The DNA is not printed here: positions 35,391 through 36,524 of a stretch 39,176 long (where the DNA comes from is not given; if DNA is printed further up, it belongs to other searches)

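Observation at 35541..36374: Stand-alone homologue of the 5-hmdU hypermodification helical enzyme family, coupled to the ligase operon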

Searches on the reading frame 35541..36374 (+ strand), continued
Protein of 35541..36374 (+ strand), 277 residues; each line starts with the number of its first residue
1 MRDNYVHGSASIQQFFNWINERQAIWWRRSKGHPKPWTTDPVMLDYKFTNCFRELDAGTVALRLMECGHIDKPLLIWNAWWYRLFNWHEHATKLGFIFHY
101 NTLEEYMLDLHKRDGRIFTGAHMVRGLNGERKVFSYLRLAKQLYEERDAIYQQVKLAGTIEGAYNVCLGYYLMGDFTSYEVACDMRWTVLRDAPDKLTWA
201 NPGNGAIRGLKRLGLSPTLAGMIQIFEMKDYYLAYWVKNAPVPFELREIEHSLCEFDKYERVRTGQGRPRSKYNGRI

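Call 75: search_dna_similar(query=window:35541-36374:+, collection=phages, mode=protein, max_rows=45, max_evalue=0.001, rows=spread)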
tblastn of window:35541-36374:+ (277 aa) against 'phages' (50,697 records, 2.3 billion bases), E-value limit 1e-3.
Records with a match: 108; places in all: 109; records where one place covers at least 80% of the query: 102.
Best place of each record, by identity: <60% 108.
By first word of the organism name: Pseudomonas 69; Bordetella 9; Bacillus 6; Microbacterium 4; Rhizobium 3; Stenotrophomonas 2; Acinetobacter 2; Brevibacterium 2; Lysinibacillus 2; Delftia 2; and 6 more.
By host as written in the record: Pseudomonas aeruginosa 27; Pseudomonas aeruginosa PAO1 22; - 11; Bordetella bronchiseptica ATCC 10580 9; Pseudomonas sp. 5; Pseudomonas aeruginosa PA14 4; Microbacterium foliorum NRRL B-24224 SEA 4; Pseudomonas aeruginosa PAO-1 2; and 19 more.
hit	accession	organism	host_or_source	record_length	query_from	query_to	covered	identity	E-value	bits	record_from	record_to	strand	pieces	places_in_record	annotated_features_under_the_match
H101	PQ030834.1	Pseudomonas phage phiW8-1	Pseudomonas aeruginosa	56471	14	273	94%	35.3%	6e-29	121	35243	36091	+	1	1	record has no annotation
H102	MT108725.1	Pseudomonas phage Epa5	Pseudomonas sp.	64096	15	273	94%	35.1%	3e-33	133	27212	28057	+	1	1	none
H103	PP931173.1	Pseudomonas phage PAKlein3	Pseudomonas aeruginosa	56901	14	273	94%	34.8%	7e-29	121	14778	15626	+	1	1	terminase small subunit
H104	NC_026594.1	Pseudomonas phage vB_PaeS_PAO1_Ab18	Pseudomonas aeruginosa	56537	15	273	94%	34.9%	5e-29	121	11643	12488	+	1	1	ORF13: hypothetical protein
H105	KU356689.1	Pseudomonas phage ZC01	Pseudomonas aeruginosa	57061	15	273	94%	34.9%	9e-29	120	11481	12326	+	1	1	hypothetical protein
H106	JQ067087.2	Pseudomonas phage PaMx11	Pseudomonas aeruginosa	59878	11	273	95%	34.2%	2e-30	125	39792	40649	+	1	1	hypothetical protein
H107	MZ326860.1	Stenotrophomonas phage Sonora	Stenotrophomonas maltophilia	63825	6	277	98%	32.8%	2e-27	116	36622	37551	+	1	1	alpha-glutamyl/putrescinyl thymine pyrophosphorylase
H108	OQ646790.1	Pseudomonas phage PA_LZ03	Pseudomonas aeruginosa PA14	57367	15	273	94%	34.4%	5e-29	121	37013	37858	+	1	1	hypothetical protein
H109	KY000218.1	Bordetella phage MW2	Bordetella bronchiseptica ATCC 10580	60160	9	274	96%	33.0%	6e-32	130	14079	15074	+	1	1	hypothetical protein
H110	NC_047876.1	Bordetella phage CN1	Bordetella bronchiseptica ATCC 10580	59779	9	274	96%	33.0%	1e-31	129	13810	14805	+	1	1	hypothetical protein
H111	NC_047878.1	Bordetella phage FP1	Bordetella bronchiseptica ATCC 10580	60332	9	274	96%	32.8%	5e-32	130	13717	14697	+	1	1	hypothetical protein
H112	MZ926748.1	Pseudomonas phage AIIMS-Plu-RaNi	Pseudomonas luteola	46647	11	273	95%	33.0%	1e-27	117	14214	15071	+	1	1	hypothetical protein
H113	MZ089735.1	Pseudomonas phage Psa21-HRN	wastewater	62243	9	274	96%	32.1%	2e-28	119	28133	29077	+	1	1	hypothetical protein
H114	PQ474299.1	Pseudomonas phage BL8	Pseudomonas aeruginosa PA14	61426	9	274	96%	31.9%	6e-27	115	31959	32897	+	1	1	hypothetical protein (x2)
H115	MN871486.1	Pseudomonas phage PaSz-9_45_61k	Pseudomonas aeruginosa PAO1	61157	9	274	96%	31.9%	5e-28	118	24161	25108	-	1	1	record has no annotation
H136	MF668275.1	Brevibacterium phage LuckyBarnes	Brevibacterium iodinum ATCC 15728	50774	6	273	97%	27.6%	6e-9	62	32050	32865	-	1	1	hypothetical protein | glycosyltransferase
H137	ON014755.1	Pseudanabaena phage Pam3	Pseudanabaena sp.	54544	11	273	95%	27.5%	2e-17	87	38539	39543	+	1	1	aGPT-Pplase1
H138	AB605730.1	Bacillus phage SP-10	-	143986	15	259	88%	28.5%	7e-13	74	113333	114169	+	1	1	hypothetical protein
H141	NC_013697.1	Delftia phage PhiW-14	Delftia acidovorans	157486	12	276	96%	24.4%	5e-10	66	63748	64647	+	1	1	72: hypothetical protein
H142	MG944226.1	Microbacterium phage Casey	Microbacterium foliorum NRRL B-24224 SEA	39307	6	273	97%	23.1%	3e-7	57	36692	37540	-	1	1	55: hypothetical protein | 56: hypothetical protein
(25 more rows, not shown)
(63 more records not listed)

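Call 76: get_annotated_region(hit=H136, flank=7000)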
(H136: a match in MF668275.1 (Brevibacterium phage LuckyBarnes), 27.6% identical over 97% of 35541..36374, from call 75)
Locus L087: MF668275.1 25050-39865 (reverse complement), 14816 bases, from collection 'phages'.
description: Brevibacterium phage LuckyBarnes, complete genome.
organism: Brevibacterium phage LuckyBarnes (NCBI taxid 2027888)
taxonomy: Viruses; Duplodnaviria; Heunggongvirae; Uroviricota; Caudoviricetes; Luckybarnesvirus; Luckybarnesvirus luckybarnes
host: Brevibacterium iodinum ATCC 15728; source: soil; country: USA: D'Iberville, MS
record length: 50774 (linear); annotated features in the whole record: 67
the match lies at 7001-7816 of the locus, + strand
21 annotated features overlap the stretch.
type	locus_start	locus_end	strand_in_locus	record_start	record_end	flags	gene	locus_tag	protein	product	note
CDS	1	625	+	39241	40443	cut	-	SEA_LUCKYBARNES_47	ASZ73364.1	nuclease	Nuclease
CDS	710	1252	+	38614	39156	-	-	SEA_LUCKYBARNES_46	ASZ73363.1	hypothetical protein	-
CDS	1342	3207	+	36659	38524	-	-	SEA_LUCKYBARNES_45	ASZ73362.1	DNA polymerase I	-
CDS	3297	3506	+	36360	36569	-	-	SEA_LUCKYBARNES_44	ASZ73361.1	hypothetical protein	-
CDS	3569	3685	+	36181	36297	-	-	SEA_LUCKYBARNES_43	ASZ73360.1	hypothetical protein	-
CDS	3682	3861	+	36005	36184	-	-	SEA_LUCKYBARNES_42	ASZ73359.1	hypothetical protein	-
CDS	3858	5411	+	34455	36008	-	-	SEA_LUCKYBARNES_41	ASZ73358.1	thymidylate synthase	Thymidylate synthase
CDS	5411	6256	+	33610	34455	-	-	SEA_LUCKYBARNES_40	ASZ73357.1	glycosyltransferase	Glycosyltransferase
CDS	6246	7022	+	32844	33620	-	-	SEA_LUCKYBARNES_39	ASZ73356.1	glycosyltransferase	Glycosyltransferase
CDS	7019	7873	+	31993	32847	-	-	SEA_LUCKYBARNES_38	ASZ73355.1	hypothetical protein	-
CDS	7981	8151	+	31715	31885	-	-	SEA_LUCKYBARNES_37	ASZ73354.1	hypothetical protein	-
CDS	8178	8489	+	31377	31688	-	-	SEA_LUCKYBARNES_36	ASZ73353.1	hypothetical protein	-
CDS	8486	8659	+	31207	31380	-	-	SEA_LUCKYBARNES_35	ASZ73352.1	hypothetical protein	-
CDS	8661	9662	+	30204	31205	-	-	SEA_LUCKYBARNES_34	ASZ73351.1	hypothetical protein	-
CDS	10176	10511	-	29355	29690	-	-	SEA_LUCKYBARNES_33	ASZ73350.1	holin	Holin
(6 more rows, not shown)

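Call 77: get_annotated_region(hit=H137, flank=8000)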
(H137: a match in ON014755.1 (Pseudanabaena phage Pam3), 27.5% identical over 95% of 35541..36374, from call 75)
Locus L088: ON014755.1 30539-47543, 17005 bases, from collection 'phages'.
description: Pseudanabaena phage Pam3, complete genome.
organism: Pseudanabaena phage Pam3 (NCBI taxid 2936519)
taxonomy: Viruses; Duplodnaviria; Heunggongvirae; Uroviricota; Caudoviricetes
host: Pseudanabaena sp.; source: water samples from the Lake Chaohu; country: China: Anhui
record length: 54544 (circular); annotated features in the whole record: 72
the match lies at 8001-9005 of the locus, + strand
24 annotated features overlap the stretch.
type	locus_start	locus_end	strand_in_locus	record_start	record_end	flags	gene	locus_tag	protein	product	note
CDS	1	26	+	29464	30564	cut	-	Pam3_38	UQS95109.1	penicillinase repressor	Penicillinase repressor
CDS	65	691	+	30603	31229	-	-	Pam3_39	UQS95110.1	hypothetical protein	-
CDS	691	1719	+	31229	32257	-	-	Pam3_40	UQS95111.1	hypothetical protein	-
CDS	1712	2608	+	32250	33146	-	-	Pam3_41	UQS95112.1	DNA topoisomerase VI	-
CDS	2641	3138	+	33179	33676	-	-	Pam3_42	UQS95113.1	hypothetical protein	-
CDS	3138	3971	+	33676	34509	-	-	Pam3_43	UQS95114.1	threonine dehydratase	Threonine dehydratase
CDS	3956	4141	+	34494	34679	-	-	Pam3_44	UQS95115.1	hypothetical protein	-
CDS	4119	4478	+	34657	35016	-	-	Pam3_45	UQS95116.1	HNH endonuclease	Endonuclease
CDS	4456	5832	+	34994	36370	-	-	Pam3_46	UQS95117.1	DNA repair photolyase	-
CDS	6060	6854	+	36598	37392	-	-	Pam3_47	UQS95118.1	aGPT-Pplase2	-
CDS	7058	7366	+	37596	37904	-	-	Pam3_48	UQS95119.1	hypothetical protein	-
CDS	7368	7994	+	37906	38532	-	-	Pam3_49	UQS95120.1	nucleoside triphosphate hydrolase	Nucleoside triphosphate hydrolase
CDS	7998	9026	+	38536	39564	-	-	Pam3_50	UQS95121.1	aGPT-Pplase1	-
CDS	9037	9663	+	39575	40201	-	-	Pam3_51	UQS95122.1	Nmad5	-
CDS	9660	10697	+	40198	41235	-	-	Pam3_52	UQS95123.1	thymidylate synthase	Thymidylate synthase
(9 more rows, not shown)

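Call 78: get_annotated_region(hit=H142, flank=7000)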
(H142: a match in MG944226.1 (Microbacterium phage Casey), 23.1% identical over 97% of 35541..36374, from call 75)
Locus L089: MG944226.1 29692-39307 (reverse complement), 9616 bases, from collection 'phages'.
description: Microbacterium phage Casey, complete genome.
organism: Microbacterium phage Casey (NCBI taxid 2099442)
taxonomy: Viruses; Duplodnaviria; Heunggongvirae; Uroviricota; Caudoviricetes; Pikminvirus; Pikminvirus pikmin
host: Microbacterium foliorum NRRL B-24224 SEA; source: soil; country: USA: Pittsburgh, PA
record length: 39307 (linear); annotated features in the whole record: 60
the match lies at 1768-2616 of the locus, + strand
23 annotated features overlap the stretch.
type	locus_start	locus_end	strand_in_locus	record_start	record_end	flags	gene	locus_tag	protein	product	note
CDS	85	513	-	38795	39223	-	59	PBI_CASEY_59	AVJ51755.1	hypothetical protein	-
CDS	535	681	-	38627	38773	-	58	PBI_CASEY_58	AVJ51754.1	hypothetical protein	-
CDS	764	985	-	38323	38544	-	57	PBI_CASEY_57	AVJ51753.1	hypothetical protein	-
CDS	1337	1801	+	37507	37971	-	56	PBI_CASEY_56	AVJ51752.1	hypothetical protein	-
CDS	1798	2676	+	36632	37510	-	55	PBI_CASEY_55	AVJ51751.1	hypothetical protein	-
CDS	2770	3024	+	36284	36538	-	54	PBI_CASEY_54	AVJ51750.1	hypothetical protein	-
CDS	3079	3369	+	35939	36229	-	53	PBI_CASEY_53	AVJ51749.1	hypothetical protein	-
CDS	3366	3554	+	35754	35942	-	52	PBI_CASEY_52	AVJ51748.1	hypothetical protein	-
CDS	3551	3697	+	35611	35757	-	51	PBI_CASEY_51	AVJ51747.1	hypothetical protein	-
CDS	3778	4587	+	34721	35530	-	50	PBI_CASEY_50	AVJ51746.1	thymidylate synthase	-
CDS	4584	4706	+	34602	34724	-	49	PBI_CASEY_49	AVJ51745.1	hypothetical protein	-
CDS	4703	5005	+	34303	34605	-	48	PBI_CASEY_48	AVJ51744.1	hypothetical protein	-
CDS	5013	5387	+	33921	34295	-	47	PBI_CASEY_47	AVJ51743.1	hypothetical protein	-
CDS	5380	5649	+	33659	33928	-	46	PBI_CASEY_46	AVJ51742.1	hypothetical protein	-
CDS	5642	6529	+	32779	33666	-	45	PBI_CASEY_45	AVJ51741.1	hypothetical protein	-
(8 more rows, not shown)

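Call 82: search_protein_families(library=pfam, proteins=[L087:3858-5408:+, L087:5411-6253:+, L087:6246-7019:+, L087:7019-7870:+, L089:1337-1798:+, L089:1798-2673:+, L089:5642-6526:+, L089:6529-7107:+, L089:7091-7888:+, L088:9037-9660:+], max_evalue=0.01)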
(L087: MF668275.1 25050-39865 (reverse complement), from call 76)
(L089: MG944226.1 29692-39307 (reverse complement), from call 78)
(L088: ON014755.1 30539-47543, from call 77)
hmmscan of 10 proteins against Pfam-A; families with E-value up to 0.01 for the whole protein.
L087:3858-5408:+ (517 aa): 1 family
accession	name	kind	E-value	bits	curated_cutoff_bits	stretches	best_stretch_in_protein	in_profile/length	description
PF00303.24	Thymidylat_synt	-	1.6e-26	93.5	24.3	1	13-239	6-225/266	Thymidylate synthase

L087:5411-6253:+ (281 aa): 1 family
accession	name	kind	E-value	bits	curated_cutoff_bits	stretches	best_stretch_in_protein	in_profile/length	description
PF20691.3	TAGT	-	1.1e-14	55.3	27.5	1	6-205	2-205/205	TET-Associated Glycosyltransferase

L087:6246-7019:+ (258 aa): 1 family
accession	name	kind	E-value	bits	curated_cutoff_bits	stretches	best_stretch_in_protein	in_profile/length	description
PF20691.3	TAGT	-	1.6e-09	38.5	27.5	1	33-193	51-197/205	TET-Associated Glycosyltransferase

L087:7019-7870:+ (284 aa): 1 family
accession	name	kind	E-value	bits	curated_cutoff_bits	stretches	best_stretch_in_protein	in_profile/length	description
PF18723.6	HMUDK_hel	-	4.6e-68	230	25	1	5-258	5-278/281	5-hmdU DNA kinase, helical domain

L089:1337-1798:+ (154 aa): 0 families

L089:1798-2673:+ (292 aa): 1 family
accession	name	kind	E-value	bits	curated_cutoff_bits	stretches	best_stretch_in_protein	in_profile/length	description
PF18723.6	HMUDK_hel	-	2.5e-28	99.7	25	1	20-262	26-274/281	5-hmdU DNA kinase, helical domain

L089:5642-6526:+ (295 aa): 1 family
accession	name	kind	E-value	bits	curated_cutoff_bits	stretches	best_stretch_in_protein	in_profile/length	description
PF20691.3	TAGT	-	0.0043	17.4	27.5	1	94-237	65-197/205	TET-Associated Glycosyltransferase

L089:6529-7107:+ (193 aa): 0 families

L089:7091-7888:+ (266 aa): 0 families

L088:9037-9660:+ (208 aa): 1 family
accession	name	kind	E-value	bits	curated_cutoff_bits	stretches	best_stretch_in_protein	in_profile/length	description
PF18757.6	Nmad5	-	1.2e-30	107.6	27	1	1-200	3-206/206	Nucleotide modification associated domain 5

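Call 87: search_protein_families(library=pfam, alignment_id=A3, max_evalue=0.0001)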
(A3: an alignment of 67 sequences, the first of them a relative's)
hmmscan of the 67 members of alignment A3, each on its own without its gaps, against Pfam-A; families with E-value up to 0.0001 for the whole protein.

A. member 1, L026:37-939:+ (301 aa): 2 families
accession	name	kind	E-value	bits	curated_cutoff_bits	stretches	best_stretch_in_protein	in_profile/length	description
PF08275.17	DNAG_N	-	1.2e-05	25.8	26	0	125-152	12-39/128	DNA primase catalytic core, N-terminal domain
PF01807.25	Zn_ribbon_DnaG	-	2.6e-05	24.4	24.9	1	23-80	30-85/98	CHC2 zinc finger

B. families by the number of members that match (of 67 scanned): 46 families (the first 25 are shown)
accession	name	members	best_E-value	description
PF00226.36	DnaJ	3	3.3e-25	DnaJ domain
PF13186.11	SPASM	3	1.8e-14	Iron-sulfur cluster-binding domain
PF00149.33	Metallophos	3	1.4e-12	Calcineurin-like phosphoesterase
PF04055.27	Radical_SAM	3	9.5e-10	Radical SAM superfamily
PF00154.27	RecA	2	5.9e-55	recA bacterial DNA recombination protein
PF00176.29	SNF2-rel_dom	2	1.8e-19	SNF2-related domain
PF08804.16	gp32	2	2.8e-19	gp32 DNA binding protein like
PF07728.20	AAA_5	2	6e-15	AAA domain (dynein-related subfamily)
PF00271.37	Helicase_C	2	1.8e-08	Helicase conserved C-terminal domain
PF04851.21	ResIII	2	1.8e-08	Type III restriction enzyme, res subunit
PF12850.12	Metallophos_2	2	9.1e-08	Calcineurin-like phosphoesterase superfamily domain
PF04542.20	Sigma70_r2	2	3.7e-07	Sigma-70 region 2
PF22769.1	DCD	1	9.7e-32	dCTP deaminase-like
PF01145.31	Band_7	1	5.6e-31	SPFH domain / Band 7 family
PF02739.22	5_3_exonuc_N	1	6.5e-28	5'-3' exonuclease, N-terminal resolvase-like domain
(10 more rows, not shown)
